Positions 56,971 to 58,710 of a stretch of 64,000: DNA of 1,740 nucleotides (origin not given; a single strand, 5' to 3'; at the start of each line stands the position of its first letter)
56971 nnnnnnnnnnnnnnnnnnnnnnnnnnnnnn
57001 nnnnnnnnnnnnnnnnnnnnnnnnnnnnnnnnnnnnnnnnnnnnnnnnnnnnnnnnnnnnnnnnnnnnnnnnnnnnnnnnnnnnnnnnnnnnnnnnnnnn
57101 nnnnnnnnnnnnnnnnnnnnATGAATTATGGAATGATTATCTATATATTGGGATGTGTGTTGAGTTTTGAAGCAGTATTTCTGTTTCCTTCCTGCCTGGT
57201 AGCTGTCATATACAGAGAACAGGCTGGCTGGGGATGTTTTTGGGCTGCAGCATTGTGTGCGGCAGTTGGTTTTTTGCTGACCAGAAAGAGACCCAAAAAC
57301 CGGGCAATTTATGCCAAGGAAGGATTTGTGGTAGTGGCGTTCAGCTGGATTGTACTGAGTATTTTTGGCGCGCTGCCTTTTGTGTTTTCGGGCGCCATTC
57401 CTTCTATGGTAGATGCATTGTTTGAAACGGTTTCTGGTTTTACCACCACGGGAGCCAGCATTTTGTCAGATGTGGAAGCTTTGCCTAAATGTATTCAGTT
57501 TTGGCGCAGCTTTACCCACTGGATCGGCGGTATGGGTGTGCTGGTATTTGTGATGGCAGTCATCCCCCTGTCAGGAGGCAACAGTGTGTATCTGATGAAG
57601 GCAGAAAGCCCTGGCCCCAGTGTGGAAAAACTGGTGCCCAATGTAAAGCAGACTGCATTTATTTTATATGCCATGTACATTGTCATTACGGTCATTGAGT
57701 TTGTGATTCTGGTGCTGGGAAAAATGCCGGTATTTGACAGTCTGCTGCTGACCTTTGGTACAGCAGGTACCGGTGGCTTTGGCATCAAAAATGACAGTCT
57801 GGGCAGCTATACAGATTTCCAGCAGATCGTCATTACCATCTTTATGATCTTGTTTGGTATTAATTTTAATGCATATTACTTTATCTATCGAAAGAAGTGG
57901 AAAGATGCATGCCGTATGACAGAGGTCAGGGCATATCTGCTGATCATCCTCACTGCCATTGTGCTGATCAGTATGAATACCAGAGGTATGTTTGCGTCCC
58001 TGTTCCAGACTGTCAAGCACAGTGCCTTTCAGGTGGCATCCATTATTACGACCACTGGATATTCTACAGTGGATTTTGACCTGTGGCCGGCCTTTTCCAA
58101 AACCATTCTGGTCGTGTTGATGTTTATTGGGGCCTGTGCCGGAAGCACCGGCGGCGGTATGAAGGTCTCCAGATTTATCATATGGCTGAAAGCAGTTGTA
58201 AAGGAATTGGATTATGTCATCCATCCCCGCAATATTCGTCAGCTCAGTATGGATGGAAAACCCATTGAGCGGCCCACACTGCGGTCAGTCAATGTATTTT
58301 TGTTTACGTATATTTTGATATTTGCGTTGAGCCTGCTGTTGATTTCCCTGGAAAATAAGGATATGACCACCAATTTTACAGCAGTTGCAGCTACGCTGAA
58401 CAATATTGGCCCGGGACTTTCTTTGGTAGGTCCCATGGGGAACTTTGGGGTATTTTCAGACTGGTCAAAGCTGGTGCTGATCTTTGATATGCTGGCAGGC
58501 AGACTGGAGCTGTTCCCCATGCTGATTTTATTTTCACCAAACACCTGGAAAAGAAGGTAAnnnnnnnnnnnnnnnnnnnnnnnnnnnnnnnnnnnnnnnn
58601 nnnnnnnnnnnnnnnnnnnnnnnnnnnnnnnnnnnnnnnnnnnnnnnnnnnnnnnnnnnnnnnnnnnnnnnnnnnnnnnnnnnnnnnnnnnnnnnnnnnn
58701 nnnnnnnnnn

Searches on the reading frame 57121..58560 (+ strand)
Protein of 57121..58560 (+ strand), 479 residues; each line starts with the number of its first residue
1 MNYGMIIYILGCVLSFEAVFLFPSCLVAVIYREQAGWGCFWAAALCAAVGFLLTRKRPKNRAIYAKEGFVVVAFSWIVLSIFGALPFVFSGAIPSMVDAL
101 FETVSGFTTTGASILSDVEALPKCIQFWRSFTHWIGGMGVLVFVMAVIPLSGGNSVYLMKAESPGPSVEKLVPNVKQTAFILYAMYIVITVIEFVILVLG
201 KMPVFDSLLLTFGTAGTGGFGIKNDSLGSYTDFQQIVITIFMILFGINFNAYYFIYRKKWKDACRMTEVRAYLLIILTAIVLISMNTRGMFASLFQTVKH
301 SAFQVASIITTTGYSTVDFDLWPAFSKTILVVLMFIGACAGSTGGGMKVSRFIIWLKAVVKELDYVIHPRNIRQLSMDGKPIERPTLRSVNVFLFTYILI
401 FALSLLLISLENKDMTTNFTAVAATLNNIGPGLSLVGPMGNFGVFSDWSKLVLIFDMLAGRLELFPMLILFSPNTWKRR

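Call 32: search_protein_families(library=pfam, proteins=[window:57121-58560:+])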
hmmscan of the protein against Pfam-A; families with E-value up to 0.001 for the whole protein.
window:57121-58560:+ (479 aa): 1 family
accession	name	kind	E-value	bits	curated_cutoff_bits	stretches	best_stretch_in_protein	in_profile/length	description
PF02386.22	TrkH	-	8.5e-67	226.2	27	1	47-473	14-497/502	Cation transport protein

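Call 36: find_encoding_contigs(protein=window:57121-58560:+, flank=4000, max_places=10)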
Protein window:57121-58560:+ (479 aa): 1 contig read that carries it; 1 place shown.
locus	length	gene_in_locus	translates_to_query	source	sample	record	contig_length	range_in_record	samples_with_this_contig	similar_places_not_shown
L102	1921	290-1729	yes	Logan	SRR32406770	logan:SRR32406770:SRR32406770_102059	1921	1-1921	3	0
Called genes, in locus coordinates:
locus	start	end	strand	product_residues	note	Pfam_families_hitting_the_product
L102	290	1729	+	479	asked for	PF02386:TrkH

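Call 37: find_homologous_proteins(query=window:57121-58560:+, max_evalue=1e-100)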
Query window:57121-58560:+ (479 aa): 8000 proteins with E <= 1e-100 among 8000 candidates; the best 120 are listed.
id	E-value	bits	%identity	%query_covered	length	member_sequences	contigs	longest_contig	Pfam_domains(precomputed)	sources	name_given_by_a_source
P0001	0.0e+0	1058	100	100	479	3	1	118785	PF02386.23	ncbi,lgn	-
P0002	1.7e-289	978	90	100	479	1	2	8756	PF02386.23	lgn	-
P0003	7.1e-268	907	85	100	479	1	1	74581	PF02386.23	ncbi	-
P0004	1.8e-266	903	84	100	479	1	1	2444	PF02386.23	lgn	-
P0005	1.3e-264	896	84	100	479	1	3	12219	PF02386.23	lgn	-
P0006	7.5e-263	891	82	100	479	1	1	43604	PF02386.23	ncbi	-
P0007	3.1e-236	803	74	100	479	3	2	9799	PF02386.23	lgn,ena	-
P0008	4.1e-236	802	75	100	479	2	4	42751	PF02386.23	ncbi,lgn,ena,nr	ncbi:MAG: TrkH family potassium uptake protein [Lachnospiraceae bacterium]|nr:TrkH family potassium 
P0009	4.4e-236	802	75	100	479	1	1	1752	PF02386.23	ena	-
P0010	4.6e-236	802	75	100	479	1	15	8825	PF02386.23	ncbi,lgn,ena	-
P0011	7.9e-231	785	76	97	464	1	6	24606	PF02386.23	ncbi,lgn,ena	-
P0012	1.0e-230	785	76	97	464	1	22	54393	PF02386.23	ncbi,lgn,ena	-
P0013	2.6e-230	783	75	97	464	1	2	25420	PF02386.23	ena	-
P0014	2.8e-230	783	75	97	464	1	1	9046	PF02386.23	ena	-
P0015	2.2e-229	780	75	97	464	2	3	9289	PF02386.23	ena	-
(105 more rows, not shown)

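Call 38: find_encoding_contigs(protein=P0003, flank=10000, max_places=3)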
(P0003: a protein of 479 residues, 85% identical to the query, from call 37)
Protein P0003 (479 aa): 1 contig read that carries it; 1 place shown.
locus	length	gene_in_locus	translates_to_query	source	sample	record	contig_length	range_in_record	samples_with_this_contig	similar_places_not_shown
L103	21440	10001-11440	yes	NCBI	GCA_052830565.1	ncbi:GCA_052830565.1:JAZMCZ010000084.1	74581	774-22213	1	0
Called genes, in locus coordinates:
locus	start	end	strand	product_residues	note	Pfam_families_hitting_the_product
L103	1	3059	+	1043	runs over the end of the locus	PF16483:Glyco_hydro_64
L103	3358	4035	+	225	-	PF00702:Hydrolase, PF13419:HAD_2, PF13242:Hydrolase_like (weak)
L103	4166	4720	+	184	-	PF01863:YgjP-like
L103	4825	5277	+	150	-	PF00293:NUDIX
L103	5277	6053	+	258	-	-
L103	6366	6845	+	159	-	PF11188:DUF2975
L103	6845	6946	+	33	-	-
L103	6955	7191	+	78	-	PF12844:HTH_19 (weak), PF13443:HTH_26, PF01381:HTH_3 (weak)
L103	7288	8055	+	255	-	PF00459:Inositol_P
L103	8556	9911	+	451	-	PF00070:Pyr_redox (faint), PF01262:AlaDh_PNT_C (faint), PF02254:TrkA_N, PF03435:Sacchrp_dh_NADP (weak), PF03721:UDPG_MGDP_dh_N (weak), PF02080:TrkA_C, PF02254:TrkA_N, PF02080:TrkA_C, +5 more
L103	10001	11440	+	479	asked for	PF02386:TrkH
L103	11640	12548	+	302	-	PF01370:Epimerase, PF16363:GDP_Man_Dehyd (faint), PF04321:RmlD_sub_bind (weak)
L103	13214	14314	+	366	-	PF01145:Band_7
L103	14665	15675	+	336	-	PF07451:SpoVAD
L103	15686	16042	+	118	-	PF03862:SpoVAC_SpoVAEB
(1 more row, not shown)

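Call 39: find_encoding_contigs(protein=P0006, flank=10000, max_places=3)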
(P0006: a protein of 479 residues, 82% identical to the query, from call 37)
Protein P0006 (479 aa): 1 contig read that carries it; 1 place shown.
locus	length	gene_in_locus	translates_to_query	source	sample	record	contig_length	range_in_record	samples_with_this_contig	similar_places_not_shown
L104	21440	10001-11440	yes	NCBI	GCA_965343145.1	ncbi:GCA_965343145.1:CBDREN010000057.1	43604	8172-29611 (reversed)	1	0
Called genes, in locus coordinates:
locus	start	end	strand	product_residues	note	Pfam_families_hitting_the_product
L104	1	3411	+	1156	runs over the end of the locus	PF22815:CatAgl_D1, PF22816:CatAgl_D2, PF13229:Beta_helix, PF07705:CARDB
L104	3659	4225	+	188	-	PF01863:YgjP-like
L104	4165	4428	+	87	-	-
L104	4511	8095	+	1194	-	-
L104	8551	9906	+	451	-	PF00070:Pyr_redox (faint), PF01488:Shikimate_DH (faint), PF02254:TrkA_N, PF03435:Sacchrp_dh_NADP (faint), PF03807:F420_oxidored (faint), PF02080:TrkA_C, PF02254:TrkA_N, PF02080:TrkA_C, +2 more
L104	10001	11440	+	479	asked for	PF02386:TrkH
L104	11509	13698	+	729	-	PF24677:DUF7657, PF24672:DUF7654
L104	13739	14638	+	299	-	PF01370:Epimerase, PF16363:GDP_Man_Dehyd (faint), PF04321:RmlD_sub_bind (weak)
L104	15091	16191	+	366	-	PF01145:Band_7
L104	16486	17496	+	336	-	PF07451:SpoVAD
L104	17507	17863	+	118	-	PF03862:SpoVAC_SpoVAEB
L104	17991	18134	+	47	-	-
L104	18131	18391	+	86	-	-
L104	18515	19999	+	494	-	PF08903:DUF1846, PF20921:DUF1846_C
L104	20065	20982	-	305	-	PF11155:DUF2935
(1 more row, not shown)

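Call 40: find_encoding_contigs(protein=P0002, flank=10000, max_places=3)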
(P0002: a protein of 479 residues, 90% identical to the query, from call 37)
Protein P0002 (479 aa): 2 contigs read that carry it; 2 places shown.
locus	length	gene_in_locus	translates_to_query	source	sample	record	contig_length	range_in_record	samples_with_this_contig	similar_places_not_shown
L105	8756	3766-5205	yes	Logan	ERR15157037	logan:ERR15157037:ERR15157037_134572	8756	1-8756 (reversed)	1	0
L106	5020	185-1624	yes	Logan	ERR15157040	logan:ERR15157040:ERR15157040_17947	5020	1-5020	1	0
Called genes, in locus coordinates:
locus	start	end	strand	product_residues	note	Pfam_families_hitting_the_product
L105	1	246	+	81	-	?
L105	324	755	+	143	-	PF00293:NUDIX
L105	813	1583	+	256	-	-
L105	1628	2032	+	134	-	PF00583:Acetyltransf_1, PF13673:Acetyltransf_10, PF13508:Acetyltransf_7, PF08445:FR47 (weak)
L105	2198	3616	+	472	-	PF00070:Pyr_redox (faint), PF01488:Shikimate_DH (faint), PF02254:TrkA_N, PF02558:ApbA (faint), PF03435:Sacchrp_dh_NADP (weak), PF02080:TrkA_C, PF02254:TrkA_N, PF02080:TrkA_C, +2 more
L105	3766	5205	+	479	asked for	PF02386:TrkH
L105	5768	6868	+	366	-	PF01145:Band_7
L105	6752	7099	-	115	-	-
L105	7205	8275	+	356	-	PF07451:SpoVAD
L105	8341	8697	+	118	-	PF03862:SpoVAC_SpoVAEB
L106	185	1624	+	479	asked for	PF02386:TrkH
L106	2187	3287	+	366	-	PF01145:Band_7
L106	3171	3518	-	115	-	-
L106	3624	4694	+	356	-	PF07451:SpoVAD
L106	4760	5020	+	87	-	?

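Call 41: find_encoding_contigs(protein=P0005, flank=10000, max_places=3)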
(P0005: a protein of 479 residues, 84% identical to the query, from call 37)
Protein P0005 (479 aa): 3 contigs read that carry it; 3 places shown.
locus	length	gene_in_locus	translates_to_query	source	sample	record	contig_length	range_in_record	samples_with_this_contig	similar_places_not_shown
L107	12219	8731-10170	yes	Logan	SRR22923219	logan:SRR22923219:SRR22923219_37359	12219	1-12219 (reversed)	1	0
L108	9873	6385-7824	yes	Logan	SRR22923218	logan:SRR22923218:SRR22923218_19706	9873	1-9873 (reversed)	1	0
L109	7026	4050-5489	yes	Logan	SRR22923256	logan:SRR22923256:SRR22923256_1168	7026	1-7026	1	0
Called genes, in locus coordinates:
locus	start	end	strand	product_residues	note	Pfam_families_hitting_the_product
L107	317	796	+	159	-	PF11188:DUF2975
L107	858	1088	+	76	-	PF12844:HTH_19 (weak), PF13443:HTH_26, PF01381:HTH_3 (weak)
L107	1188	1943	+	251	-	PF00459:Inositol_P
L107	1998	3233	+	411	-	PF20394:DUF6688, PF23543:DUF6688_C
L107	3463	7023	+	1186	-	PF00128:Alpha-amylase, PF16738:CBM26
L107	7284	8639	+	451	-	PF00070:Pyr_redox (faint), PF02254:TrkA_N, PF03435:Sacchrp_dh_NADP (weak), PF03721:UDPG_MGDP_dh_N (weak), PF07992:Pyr_redox_2 (weak), PF02080:TrkA_C, PF02254:TrkA_N, PF02080:TrkA_C (weak), +5 more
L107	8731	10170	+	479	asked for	PF02386:TrkH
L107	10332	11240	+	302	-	PF01370:Epimerase, PF16363:GDP_Man_Dehyd (faint), PF04321:RmlD_sub_bind (weak)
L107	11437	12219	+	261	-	?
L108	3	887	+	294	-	?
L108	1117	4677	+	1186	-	PF00128:Alpha-amylase, PF16738:CBM26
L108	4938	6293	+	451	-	PF00070:Pyr_redox (faint), PF02254:TrkA_N, PF03435:Sacchrp_dh_NADP (weak), PF03721:UDPG_MGDP_dh_N (weak), PF07992:Pyr_redox_2 (weak), PF02080:TrkA_C, PF02254:TrkA_N, PF02080:TrkA_C (weak), +5 more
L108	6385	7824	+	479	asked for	PF02386:TrkH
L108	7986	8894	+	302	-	PF01370:Epimerase, PF16363:GDP_Man_Dehyd (faint), PF04321:RmlD_sub_bind (weak)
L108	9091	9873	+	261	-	?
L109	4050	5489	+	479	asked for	PF02386:TrkH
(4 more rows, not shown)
